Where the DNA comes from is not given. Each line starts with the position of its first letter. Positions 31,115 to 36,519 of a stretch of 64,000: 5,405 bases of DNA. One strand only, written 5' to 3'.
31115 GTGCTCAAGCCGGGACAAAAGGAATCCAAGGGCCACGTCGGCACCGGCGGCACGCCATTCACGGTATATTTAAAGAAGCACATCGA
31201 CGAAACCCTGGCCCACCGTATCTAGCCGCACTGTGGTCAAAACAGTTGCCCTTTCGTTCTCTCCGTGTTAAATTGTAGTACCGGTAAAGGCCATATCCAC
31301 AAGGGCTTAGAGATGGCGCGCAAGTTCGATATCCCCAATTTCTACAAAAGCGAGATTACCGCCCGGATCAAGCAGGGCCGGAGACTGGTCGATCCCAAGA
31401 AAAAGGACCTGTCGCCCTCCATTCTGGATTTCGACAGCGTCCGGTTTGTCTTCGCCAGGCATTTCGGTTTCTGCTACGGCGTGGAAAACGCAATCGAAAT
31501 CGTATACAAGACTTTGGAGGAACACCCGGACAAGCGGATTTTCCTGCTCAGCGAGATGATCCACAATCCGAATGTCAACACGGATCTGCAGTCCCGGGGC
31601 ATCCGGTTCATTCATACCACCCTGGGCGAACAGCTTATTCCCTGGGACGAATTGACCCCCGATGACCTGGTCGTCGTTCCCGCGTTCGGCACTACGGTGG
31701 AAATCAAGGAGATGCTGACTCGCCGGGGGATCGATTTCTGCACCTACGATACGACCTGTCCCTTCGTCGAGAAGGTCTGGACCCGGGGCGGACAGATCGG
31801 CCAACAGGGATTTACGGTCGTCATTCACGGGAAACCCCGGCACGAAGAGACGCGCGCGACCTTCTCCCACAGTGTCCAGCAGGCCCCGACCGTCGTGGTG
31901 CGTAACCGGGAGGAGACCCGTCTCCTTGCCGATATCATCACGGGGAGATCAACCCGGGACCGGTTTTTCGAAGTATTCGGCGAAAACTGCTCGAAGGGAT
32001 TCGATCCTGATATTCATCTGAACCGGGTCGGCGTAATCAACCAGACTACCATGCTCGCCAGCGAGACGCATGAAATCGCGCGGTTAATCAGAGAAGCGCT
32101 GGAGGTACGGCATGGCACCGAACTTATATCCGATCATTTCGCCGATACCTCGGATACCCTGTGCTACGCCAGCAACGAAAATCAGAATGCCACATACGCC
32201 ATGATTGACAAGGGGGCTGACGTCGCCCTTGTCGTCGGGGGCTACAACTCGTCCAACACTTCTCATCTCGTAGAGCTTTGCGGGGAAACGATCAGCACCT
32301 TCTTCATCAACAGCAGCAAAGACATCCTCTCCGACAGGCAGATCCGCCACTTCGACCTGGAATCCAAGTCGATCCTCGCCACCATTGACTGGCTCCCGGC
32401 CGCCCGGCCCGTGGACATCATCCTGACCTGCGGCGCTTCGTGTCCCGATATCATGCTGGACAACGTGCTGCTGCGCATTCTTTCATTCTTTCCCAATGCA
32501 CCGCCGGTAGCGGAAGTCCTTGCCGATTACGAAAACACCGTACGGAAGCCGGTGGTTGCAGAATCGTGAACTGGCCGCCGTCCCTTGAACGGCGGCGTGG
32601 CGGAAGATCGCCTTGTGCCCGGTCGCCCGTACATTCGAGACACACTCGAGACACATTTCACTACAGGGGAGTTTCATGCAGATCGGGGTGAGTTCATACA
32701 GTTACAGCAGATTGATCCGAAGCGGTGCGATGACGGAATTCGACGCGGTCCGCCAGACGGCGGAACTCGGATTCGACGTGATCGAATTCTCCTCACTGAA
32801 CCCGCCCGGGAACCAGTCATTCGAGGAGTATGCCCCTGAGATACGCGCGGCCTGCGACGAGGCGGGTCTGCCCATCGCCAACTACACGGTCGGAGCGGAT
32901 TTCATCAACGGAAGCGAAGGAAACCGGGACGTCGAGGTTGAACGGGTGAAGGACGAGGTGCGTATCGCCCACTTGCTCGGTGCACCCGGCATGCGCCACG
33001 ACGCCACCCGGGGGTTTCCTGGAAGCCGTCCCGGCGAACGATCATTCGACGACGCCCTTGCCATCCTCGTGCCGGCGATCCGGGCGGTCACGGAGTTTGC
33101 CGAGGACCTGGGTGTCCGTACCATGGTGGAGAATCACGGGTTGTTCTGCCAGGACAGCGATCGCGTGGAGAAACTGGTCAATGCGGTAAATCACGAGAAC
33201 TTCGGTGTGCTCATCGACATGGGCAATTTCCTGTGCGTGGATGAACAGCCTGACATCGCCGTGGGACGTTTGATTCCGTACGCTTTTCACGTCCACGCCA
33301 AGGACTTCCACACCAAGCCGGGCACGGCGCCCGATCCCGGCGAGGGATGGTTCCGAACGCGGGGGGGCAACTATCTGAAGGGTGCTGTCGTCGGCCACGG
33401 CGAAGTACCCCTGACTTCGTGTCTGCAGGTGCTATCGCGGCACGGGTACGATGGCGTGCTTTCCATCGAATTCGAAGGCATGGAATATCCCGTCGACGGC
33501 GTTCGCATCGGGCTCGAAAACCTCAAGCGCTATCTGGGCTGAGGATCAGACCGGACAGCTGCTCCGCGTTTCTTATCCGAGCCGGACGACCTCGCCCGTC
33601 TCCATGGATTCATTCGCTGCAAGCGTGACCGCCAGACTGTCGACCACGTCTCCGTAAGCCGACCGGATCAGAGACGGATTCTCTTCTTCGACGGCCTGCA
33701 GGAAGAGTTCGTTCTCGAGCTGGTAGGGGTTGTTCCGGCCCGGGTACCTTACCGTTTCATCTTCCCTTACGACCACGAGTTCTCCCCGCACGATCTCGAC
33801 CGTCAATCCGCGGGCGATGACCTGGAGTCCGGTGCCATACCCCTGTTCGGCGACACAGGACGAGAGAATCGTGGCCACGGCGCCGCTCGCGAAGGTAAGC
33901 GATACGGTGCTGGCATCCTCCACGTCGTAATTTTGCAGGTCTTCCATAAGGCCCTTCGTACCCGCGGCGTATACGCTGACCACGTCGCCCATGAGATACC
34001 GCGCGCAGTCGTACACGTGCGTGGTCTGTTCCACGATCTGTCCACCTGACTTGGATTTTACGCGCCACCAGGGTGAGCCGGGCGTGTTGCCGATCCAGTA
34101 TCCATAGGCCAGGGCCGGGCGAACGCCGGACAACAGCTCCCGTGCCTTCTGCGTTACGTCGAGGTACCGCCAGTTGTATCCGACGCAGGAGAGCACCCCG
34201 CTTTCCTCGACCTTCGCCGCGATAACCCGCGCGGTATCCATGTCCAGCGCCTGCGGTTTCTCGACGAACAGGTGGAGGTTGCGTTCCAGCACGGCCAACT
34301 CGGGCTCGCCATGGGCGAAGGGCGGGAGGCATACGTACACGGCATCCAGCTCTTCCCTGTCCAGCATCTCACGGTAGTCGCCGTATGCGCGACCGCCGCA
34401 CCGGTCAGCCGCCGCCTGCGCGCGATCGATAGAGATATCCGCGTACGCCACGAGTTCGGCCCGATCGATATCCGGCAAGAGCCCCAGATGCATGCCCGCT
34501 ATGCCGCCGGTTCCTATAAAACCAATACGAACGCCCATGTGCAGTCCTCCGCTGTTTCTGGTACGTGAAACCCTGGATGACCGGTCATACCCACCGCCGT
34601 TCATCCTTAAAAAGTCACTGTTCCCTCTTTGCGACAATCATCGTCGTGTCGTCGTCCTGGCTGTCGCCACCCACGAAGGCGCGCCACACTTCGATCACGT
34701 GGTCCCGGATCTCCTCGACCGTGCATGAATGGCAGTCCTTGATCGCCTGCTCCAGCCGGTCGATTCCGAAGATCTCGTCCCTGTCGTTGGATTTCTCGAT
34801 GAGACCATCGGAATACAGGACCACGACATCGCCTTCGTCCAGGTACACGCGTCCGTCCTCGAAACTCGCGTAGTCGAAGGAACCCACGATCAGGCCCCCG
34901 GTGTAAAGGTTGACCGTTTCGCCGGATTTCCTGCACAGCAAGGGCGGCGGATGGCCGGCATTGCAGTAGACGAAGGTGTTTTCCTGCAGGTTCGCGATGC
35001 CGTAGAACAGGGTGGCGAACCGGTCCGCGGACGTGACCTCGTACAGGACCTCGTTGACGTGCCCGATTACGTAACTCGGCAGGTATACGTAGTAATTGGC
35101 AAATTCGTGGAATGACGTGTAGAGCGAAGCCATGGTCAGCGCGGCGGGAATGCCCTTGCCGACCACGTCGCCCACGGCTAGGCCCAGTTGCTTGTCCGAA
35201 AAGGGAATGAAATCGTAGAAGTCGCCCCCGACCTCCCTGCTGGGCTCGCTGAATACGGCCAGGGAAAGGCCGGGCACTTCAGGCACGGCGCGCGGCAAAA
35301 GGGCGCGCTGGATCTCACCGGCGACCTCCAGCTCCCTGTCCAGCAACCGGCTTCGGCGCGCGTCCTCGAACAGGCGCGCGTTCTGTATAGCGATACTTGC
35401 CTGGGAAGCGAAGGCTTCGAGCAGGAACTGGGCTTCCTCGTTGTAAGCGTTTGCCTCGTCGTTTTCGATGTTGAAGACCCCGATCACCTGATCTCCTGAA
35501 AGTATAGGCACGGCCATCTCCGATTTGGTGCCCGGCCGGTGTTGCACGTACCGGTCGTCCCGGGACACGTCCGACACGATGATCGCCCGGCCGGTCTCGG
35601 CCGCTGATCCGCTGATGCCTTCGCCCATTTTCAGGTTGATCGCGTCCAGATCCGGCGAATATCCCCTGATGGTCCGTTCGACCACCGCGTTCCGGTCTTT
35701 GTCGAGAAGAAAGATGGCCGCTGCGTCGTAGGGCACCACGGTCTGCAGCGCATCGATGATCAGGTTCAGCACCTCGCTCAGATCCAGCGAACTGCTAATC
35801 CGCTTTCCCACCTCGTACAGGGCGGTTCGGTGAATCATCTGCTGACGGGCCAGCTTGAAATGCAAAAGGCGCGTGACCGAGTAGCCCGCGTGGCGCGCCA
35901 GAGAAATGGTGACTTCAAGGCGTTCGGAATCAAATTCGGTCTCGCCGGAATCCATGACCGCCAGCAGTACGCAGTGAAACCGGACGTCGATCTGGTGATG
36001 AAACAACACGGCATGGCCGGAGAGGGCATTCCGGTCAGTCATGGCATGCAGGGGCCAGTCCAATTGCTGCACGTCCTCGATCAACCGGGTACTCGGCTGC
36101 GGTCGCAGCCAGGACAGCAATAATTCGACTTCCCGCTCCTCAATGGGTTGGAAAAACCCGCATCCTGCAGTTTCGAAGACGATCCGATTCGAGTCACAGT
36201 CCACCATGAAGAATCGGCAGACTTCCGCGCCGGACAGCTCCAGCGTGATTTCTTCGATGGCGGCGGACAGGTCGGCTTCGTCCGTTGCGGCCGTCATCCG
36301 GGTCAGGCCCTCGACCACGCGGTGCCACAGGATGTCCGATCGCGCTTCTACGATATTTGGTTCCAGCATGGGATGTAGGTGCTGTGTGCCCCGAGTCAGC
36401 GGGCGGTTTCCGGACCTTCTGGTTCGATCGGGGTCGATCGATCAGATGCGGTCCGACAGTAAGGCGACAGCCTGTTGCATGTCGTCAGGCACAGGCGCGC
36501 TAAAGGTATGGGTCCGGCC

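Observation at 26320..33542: Same-strand six-gene array: Gfo/Idh/MocA oxidoreductase, MmsA/IolA-type ALDH, DUF362, IDO-like haem dioxygenase, long-form IspH, xylose-isomerase-like TIM barrel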

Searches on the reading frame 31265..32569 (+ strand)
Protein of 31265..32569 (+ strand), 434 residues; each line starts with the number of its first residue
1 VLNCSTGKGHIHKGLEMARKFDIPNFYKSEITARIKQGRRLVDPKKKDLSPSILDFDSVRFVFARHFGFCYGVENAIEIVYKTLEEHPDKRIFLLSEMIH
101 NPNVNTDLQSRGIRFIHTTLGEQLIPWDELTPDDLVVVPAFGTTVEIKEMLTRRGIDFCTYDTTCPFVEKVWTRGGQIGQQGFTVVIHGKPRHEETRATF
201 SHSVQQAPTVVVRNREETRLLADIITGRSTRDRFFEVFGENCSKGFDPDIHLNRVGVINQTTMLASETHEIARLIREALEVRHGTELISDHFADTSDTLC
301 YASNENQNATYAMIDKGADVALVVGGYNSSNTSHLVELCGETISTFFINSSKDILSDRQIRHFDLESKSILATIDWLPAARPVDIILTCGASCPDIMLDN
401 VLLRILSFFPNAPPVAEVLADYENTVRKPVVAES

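Call 3: search_protein_families(library=pfam, proteins=[window:31265-32569:+], max_evalue=0.01)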
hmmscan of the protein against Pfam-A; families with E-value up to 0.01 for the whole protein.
window:31265-32569:+ (434 aa): 1 family
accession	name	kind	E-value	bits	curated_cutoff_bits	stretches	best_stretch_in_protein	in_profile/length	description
PF02401.23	LYTB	-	8.4e-63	212.6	24.5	1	63-404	3-265/267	LytB protein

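Call 4: search_protein_families(library=ncbifam, proteins=[window:31265-32569:+], max_evalue=0.001)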
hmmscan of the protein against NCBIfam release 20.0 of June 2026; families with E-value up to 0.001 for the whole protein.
window:31265-32569:+ (434 aa): 8 families
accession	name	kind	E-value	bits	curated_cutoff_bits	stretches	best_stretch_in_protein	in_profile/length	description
NF009911.0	PRK13371.1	equivalog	1e-139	466.1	440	1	17-412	25-400/405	4-hydroxy-3-methylbut-2-enyl diphosphate reductase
TIGR00216.1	ispH_lytB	equivalog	8.4e-58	195.8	187.85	1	62-406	3-280/282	4-hydroxy-3-methylbut-2-enyl diphosphate reductase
NF000907.0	PRK00087.1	equivalog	2.3e-40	138.4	624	2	61-218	3-147/671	bifunctional 4-hydroxy-3-methylbut-2-enyl diphosphate reductase/30S ribosomal protein S1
NF009024.0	PRK12360.1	equivalog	1.5e-36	126.2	387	2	61-201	3-135/281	4-hydroxy-3-methylbut-2-enyl diphosphate reductase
NF002187.0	PRK01045.1-1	equivalog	3e-35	121.7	276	2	64-219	6-148/282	4-hydroxy-3-methylbut-2-enyl diphosphate reductase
NF002188.0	PRK01045.1-2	equivalog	5.4e-33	114.4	420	2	62-218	4-149/315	4-hydroxy-3-methylbut-2-enyl diphosphate reductase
NF002190.0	PRK01045.1-4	subfamily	3.3e-30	105.1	389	2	59-218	7-156/321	4-hydroxy-3-methylbut-2-enyl diphosphate reductase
NF002189.0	PRK01045.1-3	equivalog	6.9e-29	100.8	444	2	60-207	15-151/326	4-hydroxy-3-methylbut-2-enyl diphosphate reductase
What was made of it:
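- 31313..32569 (+): IspH (HMBPP reductase), the canonical long cyanobacterial/plant-type form. The ORF opens at 31265. NF009911, 466 bits against a cutoff of 440; TIGR00216, 195.8 against 187.85 (call 4).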

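Call 27: search_solved_structures(query=window:31313-32569:+, max_evalue=0.001, show_alignments=2)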
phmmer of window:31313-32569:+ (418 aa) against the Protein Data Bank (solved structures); distinct sequences matched with E-value up to 0.001: 11.
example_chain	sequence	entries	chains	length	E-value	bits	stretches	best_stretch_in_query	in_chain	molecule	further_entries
4h4c_A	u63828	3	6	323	8.3e-19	70.9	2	42-185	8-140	4-hydroxy-3-methylbut-2-enyl diphosphate reductase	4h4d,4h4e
3urk_A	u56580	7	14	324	8.4e-19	70.9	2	42-185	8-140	4-hydroxy-3-methylbut-2-enyl diphosphate reductase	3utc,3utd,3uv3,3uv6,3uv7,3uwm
4eb3_A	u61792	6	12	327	8.6e-19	70.8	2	42-185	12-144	4-hydroxy-3-methylbut-2-enyl diphosphate reductase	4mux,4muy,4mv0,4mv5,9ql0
3f7t_A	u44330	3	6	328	8.8e-19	70.8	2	42-185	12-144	4-hydroxy-3-methylbut-2-enyl diphosphate reductase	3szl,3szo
3t0g_A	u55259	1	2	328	1.4e-18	70.1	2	42-185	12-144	4-hydroxy-3-methylbut-2-enyl diphosphate reductase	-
3szu_A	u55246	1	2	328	1.6e-18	69.9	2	42-185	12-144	4-hydroxy-3-methylbut-2-enyl diphosphate reductase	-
3zgl_A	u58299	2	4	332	1.8e-18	69.8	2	44-185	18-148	4-HYDROXY-3-METHYLBUT-2-ENYL DIPHOSPHATE REDUCTASE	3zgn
3ke8_A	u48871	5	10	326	1.8e-18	69.7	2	44-185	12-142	4-hydroxy-3-methylbut-2-enyl diphosphate reductase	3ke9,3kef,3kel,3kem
3t0f_A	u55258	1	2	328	2.1e-18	69.6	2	42-185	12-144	4-hydroxy-3-methylbut-2-enyl diphosphate reductase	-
3dnf_A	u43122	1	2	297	1.4e-17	66.8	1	44-187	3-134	4-hydroxy-3-methylbut-2-enyl diphosphate reductase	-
4n7b_A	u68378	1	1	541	9.7e-09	37.7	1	49-188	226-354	LytB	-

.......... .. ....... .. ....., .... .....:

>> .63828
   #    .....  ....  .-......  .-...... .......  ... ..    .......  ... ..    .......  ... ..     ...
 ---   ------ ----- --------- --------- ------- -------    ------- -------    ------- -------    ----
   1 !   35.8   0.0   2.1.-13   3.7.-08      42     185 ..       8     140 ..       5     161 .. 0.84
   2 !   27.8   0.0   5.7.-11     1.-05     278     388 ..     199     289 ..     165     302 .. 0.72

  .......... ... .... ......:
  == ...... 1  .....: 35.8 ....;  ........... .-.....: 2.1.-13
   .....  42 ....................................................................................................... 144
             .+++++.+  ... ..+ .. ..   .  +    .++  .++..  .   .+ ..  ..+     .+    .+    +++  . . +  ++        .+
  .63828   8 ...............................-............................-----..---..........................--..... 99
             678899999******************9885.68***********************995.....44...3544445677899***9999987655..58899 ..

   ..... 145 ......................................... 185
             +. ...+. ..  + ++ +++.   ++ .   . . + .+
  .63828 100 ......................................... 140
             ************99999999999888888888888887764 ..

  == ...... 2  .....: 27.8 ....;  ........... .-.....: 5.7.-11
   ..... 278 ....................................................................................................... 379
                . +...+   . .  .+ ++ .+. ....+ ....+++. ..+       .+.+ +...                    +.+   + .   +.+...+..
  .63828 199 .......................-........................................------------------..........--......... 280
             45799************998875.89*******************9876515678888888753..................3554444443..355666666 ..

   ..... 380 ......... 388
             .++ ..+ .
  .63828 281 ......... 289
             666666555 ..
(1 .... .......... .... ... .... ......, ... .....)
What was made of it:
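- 31313..32569 (+): The three cluster cysteines and the HN, HxE, NSSN and GAS(C)P motifs align with E. coli IspH (call 27).
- On Canonical IspH (HMBPP reductase, MEP pathway): The IHN, HEE, NSSN and GASCP motifs are also conserved (call 27).
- Closest known: Long-form IspH/LytB of cyanobacteria and plants. Same: The three cluster cysteines and the substrate-binding motifs are conserved (call 27).
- IspH passes the NF009911 equivalog cutoff and keeps its catalytic residues (calls 4, 27). IspH passes the equivalog model for the canonical enzyme with every catalytic residue intact (calls 4, 27).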

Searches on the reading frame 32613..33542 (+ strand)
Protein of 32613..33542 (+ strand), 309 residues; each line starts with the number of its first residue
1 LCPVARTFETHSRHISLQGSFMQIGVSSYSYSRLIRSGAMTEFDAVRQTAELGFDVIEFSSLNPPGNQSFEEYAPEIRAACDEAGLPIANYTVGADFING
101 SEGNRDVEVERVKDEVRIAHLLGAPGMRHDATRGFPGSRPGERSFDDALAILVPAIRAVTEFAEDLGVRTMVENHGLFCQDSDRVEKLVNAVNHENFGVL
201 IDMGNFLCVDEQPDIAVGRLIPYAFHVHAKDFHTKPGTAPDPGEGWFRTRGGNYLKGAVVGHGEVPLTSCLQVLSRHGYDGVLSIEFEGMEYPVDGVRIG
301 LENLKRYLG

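Call 3: search_protein_families(library=pfam, proteins=[window:32613-33542:+], max_evalue=0.01)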
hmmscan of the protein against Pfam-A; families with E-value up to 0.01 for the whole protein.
window:32613-33542:+ (309 aa): 1 family
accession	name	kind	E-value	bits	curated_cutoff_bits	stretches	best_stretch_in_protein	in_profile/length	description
PF01261.30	AP_endonuc_2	-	8.6e-35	121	31.1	1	47-306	2-248/249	Xylose isomerase-like TIM barrel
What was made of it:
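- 32676..33542 (+): Xylose-isomerase-like TIM-barrel protein of unassigned specificity. It travels with IspH, not with the trio. The ORF opens at 32613. PF01261, 121 bits (call 3).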

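Call 4: search_protein_families(library=ncbifam, proteins=[window:32613-33542:+], max_evalue=0.001)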
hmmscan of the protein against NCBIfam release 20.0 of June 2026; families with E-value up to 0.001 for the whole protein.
window:32613-33542:+ (309 aa): 3 families
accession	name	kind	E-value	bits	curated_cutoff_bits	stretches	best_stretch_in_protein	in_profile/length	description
TIGR04379.1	myo_inos_iolE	equivalog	9e-08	32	290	1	45-288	28-267/290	myo-inosose-2 dehydratase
NF041099.2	keto_glucon_epim_IolO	equivalog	0.00029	20.2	300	0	45-228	26-210/269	5-keto-L-gluconate epimerase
TIGR03234.1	OH-pyruv-isom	equivalog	0.00062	19.2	353.45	0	261-289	214-242/254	hydroxypyruvate isomerase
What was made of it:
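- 32676..33542 (+): IolE model scores 32 bits against a cutoff of 290 (call 4).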

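Call 62: search_solved_structures(query=window:32676-33542:+, max_evalue=0.001)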
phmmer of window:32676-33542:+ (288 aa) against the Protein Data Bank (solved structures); distinct sequences matched with E-value up to 0.001: 7.
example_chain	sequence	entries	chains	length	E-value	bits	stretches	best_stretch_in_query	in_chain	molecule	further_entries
8z1i_A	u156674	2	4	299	2.7e-16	63.1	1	2-287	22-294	Art22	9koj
4ovx_A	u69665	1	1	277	2.5e-10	43.5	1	28-210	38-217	Xylose isomerase domain protein TIM barrel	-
4xsl_A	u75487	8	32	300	1.2e-05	28.2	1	19-171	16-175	D-tagatose 3-epimerase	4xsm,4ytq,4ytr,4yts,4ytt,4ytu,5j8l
2ou4_A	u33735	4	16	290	1.5e-05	27.8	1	19-171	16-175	D-tagatose 3-epimerase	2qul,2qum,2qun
4pgl_A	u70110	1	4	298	6.9e-05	25.7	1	19-153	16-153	D-tagatose 3-epimerase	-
4q7i_A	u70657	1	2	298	0.00012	24.9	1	19-172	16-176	D-tagatose 3-epimerase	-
4pfh_A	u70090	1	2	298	0.00043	23.1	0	19-172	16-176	D-tagatose 3-epimerase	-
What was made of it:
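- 32676..33542 (+): The best solved relative is Art22, E = 3e-16 (call 62).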

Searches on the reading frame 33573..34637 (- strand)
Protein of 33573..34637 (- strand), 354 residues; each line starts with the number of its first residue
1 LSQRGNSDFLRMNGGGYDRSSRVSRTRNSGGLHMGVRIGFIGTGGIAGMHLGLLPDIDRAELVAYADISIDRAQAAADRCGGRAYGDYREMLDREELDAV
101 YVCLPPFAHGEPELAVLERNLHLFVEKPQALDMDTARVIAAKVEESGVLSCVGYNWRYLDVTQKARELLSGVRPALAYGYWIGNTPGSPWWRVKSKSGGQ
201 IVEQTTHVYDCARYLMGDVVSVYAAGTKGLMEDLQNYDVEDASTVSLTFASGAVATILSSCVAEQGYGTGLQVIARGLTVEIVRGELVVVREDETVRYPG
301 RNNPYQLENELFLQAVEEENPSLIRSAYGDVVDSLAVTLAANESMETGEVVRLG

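Call 3: search_protein_families(library=pfam, proteins=[window:33573-34637:-], max_evalue=0.01)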
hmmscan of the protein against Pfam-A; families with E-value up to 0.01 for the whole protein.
window:33573-34637:- (354 aa): 4 families
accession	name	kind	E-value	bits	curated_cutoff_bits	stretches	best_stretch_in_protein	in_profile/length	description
PF01408.29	GFO_IDH_MocA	-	1.2e-22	81.3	24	1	36-154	1-120/120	Oxidoreductase family, NAD-binding Rossmann fold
PF22725.1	GFO_IDH_MocA_C3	-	1.2e-15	58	27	1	185-274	30-117/124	GFO/IDH/MocA C-terminal domain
PF02894.22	GFO_IDH_MocA_C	-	2e-10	41.3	22.9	1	181-271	23-116/218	Oxidoreductase family, C-terminal alpha/beta domain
PF08635.15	ox_reductase_C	-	3.6e-06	27.1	22.5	1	188-219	37-67/142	Putative oxidoreductase C terminal domain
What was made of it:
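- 33573..34538 (-): GFO2, the second Gfo/Idh/MocA oxidoreductase, convergent on the array. The ORF extends to 34637. PF01408 and PF22725 (call 3).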

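Call 4: search_protein_families(library=ncbifam, proteins=[window:33573-34637:-], max_evalue=0.001)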
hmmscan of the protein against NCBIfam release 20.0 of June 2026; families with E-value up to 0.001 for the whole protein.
window:33573-34637:- (354 aa): 6 families
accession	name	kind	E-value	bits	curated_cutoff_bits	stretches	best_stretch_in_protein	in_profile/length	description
TIGR04380.1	myo_inos_iolG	equivalog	8.4e-37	126.8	355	1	36-352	2-330/330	inositol 2-dehydrogenase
NF040723.1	UDP-GlcNAcDh_Arch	equivalog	3.4e-22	79.4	450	1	36-345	1-301/302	UDP-N-acetylglucosamine 3-dehydrogenase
NF052479.1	LevoglcsnDh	equivalog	1e-15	57.3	650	1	57-225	33-211/386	levoglucosan dehydrogenase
NF052679.1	InsChiInosDhIolG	equivalog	5e-11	42.2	540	1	34-169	1-140/343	bifunctional inositol 2-dehydrogenase/D-chiro-inositol 1-dehydrogenase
NF058561.1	BT_2158_fam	equivalog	3.7e-09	35.7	750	1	44-155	41-155/487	glycoside 3-dehydrogenase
NF041392.1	XylDh_Gfo6_Halo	equivalog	4.7e-07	28.9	350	1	56-265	35-260/350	D-xylose 1-dehydrogenase Gfo6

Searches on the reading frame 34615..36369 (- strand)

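Call 3: search_protein_families(library=pfam, proteins=[window:34615-36369:-], max_evalue=0.01)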
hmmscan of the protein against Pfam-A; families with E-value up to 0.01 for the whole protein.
window:34615-36369:- (584 aa): 4 families
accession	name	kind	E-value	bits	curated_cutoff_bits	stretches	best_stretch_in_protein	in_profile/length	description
PF07228.17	SpoIIE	-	2.2e-47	161.9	25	1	392-582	2-191/192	Stage II sporulation protein E (SpoIIE)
PF13185.12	GAF_2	-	2.8e-24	86.3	28.6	1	195-329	2-136/136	GAF domain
PF01590.32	GAF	-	1.2e-19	71.6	22.4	1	196-328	1-133/133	GAF domain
PF13492.12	GAF_3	-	2.4e-14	54.3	27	1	197-330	2-129/129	GAF domain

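Call 4: search_protein_families(library=ncbifam, proteins=[window:34615-36369:-], max_evalue=0.001)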
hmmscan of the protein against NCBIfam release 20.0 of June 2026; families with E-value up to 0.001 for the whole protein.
window:34615-36369:- (584 aa): 7 families
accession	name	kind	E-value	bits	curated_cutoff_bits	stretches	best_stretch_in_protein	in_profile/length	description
NF045505.1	RR_RssB_Pseudo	equivalog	1.6e-15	57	700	1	341-526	150-341/394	two-component system response regulator RssB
TIGR01817.1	nifA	equivalog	2e-12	46.7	528.85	1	182-340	5-168/534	nif-specific transcriptional activator NifA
NF008283.0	PRK11061.1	equivalog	4.8e-10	38.3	583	1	183-341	4-170/748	phosphoenolpyruvate--protein phosphotransferase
TIGR02865.1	spore_II_E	equivalog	1.2e-09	36.9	490.8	1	379-581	565-762/764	stage II sporulation protein E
NF038263.1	prot_phos_SiaA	equivalog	2.3e-08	33.1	700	1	340-579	408-654/658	biofilm regulation protein phosphatase SiaA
NF047786.1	his_kin_MadS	equivalog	0.00016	20.9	500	1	267-342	112-188/434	MadS family sensor histidine kinase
NF038230.1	Regu_Geo_Pelo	equivalog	0.00083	17.3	1200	0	252-325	436-513/935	GPMC system transcriptional regulator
